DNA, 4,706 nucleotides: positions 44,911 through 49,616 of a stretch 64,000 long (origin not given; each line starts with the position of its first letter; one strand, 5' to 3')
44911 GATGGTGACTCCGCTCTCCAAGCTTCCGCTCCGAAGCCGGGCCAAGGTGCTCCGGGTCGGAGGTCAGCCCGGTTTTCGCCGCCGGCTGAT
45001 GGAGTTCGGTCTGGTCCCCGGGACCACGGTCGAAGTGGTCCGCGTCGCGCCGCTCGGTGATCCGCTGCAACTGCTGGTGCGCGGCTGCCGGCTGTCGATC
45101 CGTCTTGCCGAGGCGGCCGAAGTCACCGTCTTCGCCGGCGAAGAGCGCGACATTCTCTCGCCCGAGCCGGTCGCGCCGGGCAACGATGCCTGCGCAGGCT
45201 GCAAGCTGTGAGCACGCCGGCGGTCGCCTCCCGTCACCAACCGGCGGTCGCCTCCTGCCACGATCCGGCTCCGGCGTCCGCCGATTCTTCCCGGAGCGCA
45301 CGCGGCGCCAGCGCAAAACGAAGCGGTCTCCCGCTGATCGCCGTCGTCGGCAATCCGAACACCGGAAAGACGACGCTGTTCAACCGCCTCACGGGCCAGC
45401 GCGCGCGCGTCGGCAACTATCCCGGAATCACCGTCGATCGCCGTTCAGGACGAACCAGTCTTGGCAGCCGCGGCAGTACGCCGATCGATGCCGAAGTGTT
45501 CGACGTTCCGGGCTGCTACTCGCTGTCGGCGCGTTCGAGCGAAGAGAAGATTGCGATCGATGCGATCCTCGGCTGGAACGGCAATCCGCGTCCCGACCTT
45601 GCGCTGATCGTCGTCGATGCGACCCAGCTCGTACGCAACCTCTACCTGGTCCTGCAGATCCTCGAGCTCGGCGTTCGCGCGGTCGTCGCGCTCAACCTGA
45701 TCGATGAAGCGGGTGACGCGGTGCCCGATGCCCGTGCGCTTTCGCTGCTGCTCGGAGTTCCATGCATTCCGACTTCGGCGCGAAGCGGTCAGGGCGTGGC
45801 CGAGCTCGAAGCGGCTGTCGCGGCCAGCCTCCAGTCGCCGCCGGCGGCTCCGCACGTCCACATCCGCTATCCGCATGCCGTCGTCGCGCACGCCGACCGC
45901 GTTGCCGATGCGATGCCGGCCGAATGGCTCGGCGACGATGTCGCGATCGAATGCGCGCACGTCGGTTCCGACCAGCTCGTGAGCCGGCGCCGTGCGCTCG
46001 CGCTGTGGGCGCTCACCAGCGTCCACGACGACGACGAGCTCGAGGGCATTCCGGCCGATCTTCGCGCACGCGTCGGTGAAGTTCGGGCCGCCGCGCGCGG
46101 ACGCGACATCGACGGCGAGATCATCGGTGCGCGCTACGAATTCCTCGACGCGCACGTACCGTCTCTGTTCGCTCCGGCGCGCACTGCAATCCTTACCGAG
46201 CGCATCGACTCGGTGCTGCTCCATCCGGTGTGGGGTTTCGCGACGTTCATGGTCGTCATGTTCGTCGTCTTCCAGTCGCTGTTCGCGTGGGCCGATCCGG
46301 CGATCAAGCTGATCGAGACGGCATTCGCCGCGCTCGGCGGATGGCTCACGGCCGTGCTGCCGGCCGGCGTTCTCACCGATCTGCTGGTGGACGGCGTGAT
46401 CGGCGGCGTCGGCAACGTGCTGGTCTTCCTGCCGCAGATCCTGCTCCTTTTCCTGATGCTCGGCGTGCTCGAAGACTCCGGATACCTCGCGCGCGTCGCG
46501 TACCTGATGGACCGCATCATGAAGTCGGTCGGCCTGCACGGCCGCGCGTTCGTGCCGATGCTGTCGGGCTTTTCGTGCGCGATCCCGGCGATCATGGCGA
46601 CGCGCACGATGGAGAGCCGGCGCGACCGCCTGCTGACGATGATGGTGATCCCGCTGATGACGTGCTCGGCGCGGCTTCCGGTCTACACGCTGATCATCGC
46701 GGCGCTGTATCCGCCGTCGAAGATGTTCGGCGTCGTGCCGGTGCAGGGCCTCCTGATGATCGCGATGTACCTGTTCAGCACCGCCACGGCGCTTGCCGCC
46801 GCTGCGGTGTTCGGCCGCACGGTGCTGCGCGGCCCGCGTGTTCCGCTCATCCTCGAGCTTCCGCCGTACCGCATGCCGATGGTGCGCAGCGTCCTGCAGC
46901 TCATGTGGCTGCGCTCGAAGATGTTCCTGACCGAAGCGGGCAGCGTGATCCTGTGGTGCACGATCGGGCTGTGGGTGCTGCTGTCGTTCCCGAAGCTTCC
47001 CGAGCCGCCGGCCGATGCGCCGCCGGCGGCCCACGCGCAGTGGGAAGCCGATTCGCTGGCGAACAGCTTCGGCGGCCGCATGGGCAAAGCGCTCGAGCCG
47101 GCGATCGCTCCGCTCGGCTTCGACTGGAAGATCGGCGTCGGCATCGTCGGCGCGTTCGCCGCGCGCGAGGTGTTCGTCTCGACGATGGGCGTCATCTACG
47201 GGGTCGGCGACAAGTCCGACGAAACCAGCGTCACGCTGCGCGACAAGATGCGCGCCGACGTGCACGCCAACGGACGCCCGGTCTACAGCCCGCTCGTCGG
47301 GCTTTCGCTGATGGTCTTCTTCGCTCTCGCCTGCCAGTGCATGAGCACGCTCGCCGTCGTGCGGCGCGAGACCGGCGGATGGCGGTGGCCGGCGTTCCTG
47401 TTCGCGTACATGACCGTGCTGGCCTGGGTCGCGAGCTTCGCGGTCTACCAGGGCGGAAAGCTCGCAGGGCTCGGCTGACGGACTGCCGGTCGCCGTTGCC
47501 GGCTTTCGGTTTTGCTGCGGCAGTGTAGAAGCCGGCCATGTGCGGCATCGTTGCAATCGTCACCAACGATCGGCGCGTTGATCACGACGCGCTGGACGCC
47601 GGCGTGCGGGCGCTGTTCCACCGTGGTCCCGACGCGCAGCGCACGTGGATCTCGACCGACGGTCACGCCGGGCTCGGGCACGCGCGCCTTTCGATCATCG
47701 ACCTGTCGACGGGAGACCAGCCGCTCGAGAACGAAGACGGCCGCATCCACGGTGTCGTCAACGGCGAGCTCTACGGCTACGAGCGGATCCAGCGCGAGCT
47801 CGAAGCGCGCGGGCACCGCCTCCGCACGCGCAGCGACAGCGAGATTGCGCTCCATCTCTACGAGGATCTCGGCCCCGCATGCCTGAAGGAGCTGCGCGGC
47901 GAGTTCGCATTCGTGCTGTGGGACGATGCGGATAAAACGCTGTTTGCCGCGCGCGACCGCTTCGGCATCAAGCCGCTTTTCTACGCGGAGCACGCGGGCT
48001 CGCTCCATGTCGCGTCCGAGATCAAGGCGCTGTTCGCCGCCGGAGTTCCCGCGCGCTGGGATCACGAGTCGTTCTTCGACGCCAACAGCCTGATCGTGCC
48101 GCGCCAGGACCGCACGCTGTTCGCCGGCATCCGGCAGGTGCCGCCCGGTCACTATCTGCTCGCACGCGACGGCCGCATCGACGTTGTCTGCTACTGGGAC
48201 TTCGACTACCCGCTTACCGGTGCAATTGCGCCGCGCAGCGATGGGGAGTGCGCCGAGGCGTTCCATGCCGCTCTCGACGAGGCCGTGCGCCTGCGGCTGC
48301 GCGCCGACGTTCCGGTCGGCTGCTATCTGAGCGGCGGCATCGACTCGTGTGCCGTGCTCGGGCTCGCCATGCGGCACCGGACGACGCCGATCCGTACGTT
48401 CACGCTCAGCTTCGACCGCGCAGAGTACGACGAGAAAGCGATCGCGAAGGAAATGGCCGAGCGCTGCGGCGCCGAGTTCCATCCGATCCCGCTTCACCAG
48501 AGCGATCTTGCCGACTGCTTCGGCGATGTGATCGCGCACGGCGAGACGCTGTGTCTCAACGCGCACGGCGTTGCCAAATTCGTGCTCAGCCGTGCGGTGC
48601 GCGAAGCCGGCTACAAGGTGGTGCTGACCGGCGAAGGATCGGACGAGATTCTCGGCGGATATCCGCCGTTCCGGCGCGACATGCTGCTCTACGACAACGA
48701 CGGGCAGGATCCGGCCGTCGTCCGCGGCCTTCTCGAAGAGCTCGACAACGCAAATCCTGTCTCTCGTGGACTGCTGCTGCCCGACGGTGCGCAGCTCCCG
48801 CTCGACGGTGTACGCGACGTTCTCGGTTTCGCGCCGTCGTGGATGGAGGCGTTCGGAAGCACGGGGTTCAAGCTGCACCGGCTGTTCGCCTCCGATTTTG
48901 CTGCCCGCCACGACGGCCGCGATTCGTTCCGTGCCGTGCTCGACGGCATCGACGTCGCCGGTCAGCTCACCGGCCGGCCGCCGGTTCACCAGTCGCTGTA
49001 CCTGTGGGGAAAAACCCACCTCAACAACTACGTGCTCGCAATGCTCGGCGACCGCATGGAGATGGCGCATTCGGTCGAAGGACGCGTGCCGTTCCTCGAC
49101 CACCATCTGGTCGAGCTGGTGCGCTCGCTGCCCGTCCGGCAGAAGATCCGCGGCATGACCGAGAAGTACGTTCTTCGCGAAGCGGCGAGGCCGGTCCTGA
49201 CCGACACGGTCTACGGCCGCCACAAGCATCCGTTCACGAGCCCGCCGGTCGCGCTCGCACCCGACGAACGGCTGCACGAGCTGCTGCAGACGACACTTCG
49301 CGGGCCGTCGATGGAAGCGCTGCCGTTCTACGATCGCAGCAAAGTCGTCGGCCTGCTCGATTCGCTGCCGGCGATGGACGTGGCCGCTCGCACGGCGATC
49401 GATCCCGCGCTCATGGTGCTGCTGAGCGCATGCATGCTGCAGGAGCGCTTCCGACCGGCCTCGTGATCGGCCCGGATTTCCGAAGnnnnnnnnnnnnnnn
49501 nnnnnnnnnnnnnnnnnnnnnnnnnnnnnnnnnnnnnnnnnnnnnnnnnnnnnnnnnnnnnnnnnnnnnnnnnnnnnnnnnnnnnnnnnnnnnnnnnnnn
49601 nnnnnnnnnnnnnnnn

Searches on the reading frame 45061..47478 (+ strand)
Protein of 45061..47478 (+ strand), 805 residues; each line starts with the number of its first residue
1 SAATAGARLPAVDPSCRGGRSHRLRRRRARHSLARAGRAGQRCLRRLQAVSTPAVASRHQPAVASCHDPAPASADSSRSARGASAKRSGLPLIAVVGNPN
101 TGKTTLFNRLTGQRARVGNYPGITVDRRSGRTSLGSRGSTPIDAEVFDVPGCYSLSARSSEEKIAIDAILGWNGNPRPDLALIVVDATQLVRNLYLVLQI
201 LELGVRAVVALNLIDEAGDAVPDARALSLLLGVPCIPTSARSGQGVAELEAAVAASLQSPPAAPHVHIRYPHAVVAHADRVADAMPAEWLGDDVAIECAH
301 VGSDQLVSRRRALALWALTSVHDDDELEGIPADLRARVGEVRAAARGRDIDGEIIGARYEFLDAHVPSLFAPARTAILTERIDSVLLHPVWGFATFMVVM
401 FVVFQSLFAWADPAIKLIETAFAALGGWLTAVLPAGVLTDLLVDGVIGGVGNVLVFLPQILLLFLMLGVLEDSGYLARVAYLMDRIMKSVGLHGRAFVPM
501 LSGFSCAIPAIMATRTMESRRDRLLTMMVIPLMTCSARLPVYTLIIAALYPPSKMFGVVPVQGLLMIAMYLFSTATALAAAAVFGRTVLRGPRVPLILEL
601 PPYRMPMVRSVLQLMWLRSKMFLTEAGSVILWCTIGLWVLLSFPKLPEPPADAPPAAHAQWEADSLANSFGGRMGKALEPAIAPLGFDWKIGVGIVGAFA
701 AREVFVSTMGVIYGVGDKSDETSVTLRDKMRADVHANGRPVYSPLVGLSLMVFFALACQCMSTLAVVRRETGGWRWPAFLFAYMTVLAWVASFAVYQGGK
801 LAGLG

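Call 14: search_protein_families(library=pfam, proteins=[window:45061-47478:+], max_evalue=0.001)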
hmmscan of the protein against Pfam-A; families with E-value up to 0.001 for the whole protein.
window:45061-47478:+ (805 aa): 5 families
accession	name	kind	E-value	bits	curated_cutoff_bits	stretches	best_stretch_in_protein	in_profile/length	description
PF02421.24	FeoB_N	-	1.5e-46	158.2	27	1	93-252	3-155/156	Ferrous iron transport protein B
PF07670.19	Gate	-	4.1e-35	120.8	29.6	2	453-547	1-102/104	Nucleoside recognition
PF01926.29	MMR_HSR1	-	8.3e-16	58.6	21.9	1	93-199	2-98/113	50S ribosome-binding GTPase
PF07664.17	FeoB_C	-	1e-15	57.6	26.6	1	566-618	1-54/54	Ferrous iron transport protein B C terminus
PF00009.33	GTP_EFTU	-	0.00021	21.4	26.5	0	178-257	93-186/188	Elongation factor Tu GTP binding domain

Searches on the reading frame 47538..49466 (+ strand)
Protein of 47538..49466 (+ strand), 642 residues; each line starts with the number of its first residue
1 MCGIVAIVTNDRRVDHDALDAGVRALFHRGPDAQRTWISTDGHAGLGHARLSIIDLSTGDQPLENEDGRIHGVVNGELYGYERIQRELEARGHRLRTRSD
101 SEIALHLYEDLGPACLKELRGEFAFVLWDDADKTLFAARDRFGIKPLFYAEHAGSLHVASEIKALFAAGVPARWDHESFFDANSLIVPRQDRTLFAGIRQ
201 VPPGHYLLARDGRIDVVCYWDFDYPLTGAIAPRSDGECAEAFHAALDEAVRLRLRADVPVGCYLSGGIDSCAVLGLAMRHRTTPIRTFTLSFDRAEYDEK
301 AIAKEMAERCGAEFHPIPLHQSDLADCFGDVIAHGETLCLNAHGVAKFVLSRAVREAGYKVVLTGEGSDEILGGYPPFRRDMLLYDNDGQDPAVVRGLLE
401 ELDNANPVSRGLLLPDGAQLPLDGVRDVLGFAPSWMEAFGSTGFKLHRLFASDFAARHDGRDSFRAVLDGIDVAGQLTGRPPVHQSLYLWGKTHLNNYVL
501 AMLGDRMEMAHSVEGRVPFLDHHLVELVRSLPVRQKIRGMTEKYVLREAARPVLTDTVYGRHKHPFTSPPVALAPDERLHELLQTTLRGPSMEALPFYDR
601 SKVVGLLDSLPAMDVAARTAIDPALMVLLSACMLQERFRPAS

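Call 14: search_protein_families(library=pfam, proteins=[window:47538-49466:+], max_evalue=0.001)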
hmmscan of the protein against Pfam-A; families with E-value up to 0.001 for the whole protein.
window:47538-49466:+ (642 aa): 4 families
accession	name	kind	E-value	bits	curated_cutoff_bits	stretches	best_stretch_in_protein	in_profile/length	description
PF00733.27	Asn_synthase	-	1.1e-79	269.1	21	1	243-612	3-333/354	Asparagine synthase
PF13537.11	GATase_7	-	1.4e-42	145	25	1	48-166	1-122/123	Glutamine amidotransferase domain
PF13522.11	GATase_6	-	2.3e-38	131.6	27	1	31-161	1-130/130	Glutamine amidotransferase domain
PF12481.13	DUF3700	-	4.4e-06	26.8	27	1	115-161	125-171/228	Aluminium induced protein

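Call 69: list_cluster_members(proteins=[window:47538-49463:+, window:45061-47475:+, window:53972-61201:+, window:52491-53483:-, window:61294-62178:+])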
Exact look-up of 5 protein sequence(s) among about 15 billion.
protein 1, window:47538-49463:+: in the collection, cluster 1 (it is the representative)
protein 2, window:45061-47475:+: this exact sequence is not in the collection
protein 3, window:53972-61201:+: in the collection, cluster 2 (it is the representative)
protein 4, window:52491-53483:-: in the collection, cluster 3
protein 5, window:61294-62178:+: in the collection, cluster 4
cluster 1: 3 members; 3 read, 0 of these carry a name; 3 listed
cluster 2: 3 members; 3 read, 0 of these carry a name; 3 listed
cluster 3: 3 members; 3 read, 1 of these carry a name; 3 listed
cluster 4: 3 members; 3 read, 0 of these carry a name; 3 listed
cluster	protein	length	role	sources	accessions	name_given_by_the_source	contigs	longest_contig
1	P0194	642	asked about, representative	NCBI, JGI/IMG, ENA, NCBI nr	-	-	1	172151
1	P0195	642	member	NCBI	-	-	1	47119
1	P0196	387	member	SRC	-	-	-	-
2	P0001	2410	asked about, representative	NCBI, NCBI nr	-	-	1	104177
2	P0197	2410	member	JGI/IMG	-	-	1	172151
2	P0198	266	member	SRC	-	-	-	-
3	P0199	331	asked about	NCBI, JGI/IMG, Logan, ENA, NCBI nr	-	-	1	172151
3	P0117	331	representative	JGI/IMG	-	hypothetical protein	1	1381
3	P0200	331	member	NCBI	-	-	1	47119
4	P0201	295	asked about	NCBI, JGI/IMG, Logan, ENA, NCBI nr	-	-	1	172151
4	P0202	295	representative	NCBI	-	-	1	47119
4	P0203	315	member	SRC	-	-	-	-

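Call 77: find_encoding_contigs(protein=P0202, flank=10000, max_places=3)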
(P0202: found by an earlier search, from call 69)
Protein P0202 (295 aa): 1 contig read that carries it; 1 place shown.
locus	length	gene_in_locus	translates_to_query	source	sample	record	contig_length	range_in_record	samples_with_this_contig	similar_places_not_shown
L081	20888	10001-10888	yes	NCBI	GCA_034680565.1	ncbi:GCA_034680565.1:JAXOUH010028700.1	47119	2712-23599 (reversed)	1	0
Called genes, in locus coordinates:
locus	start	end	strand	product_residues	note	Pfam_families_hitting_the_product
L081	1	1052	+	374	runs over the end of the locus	-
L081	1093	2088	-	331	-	-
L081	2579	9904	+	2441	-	-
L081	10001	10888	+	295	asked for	PF00685:Sulfotransfer_1, PF13469:Sulfotransfer_3 (weak)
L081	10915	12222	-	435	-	PF01554:MatE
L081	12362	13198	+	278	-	PF00106:adh_short, PF01370:Epimerase (weak), PF03435:Sacchrp_dh_NADP (faint), PF08659:KR, PF13561:adh_short_C2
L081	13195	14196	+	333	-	PF00753:Lactamase_B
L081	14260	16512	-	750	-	PF00384:Molybdopterin, PF01568:Molydop_binding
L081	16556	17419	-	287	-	PF02634:FdhD-NarQ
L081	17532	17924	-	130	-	PF01124:MAPEG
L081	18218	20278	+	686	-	PF02511:Thy1, PF14890:Intein_splicing, PF13384:HTH_23 (faint), PF02511:Thy1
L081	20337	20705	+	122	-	PF13650:Asp_protease_2 (weak), PF13975:gag-asp_proteas (weak)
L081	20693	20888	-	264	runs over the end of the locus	PF12146:Hydrolase_4, PF00561:Abhydrolase_1, PF12697:Abhydrolase_6, PF00326:Peptidase_S9 (faint)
